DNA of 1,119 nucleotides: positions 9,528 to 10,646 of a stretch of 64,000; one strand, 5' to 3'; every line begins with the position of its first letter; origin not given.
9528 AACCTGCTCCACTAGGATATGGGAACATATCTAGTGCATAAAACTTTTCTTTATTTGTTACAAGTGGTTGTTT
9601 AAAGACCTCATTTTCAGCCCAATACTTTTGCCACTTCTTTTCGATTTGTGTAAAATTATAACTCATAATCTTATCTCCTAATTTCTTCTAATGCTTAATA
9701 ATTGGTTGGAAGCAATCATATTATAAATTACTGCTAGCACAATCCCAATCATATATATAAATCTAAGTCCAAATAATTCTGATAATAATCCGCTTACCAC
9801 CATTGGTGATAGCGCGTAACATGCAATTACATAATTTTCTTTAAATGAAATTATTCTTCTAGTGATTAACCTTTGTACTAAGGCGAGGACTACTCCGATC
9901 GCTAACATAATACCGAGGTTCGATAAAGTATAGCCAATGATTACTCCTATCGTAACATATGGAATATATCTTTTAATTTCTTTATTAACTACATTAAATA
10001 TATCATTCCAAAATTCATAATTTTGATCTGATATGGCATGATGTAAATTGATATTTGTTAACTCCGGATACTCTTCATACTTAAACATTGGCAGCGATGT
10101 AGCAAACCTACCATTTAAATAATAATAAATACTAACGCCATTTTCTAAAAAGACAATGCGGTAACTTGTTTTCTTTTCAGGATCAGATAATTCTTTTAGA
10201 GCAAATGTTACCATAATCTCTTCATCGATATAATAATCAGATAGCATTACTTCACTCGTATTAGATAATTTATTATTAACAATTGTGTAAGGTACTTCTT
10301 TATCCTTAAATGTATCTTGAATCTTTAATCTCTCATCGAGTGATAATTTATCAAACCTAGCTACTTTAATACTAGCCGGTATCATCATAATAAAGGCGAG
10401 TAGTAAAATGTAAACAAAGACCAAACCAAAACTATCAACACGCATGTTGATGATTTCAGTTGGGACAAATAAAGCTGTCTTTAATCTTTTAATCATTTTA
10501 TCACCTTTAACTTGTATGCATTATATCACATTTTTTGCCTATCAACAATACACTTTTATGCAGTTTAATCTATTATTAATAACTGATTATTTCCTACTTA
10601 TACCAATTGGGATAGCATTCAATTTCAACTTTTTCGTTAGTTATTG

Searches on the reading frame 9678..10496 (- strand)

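Call 12: search_protein_families(library=pfam, proteins=[window:9678-10496:-], max_evalue=0.001)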
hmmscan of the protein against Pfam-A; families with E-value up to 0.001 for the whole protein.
window:9678-10496:- (272 aa): 2 families
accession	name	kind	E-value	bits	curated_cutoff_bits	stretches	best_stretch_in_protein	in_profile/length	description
PF06691.16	DUF1189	-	1.1e-12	48.5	28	1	3-262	2-243/244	Protein of unknown function (DUF1189)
PF04893.22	Yip1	-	8.3e-05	23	28.6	1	181-262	61-139/173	Yip1 domain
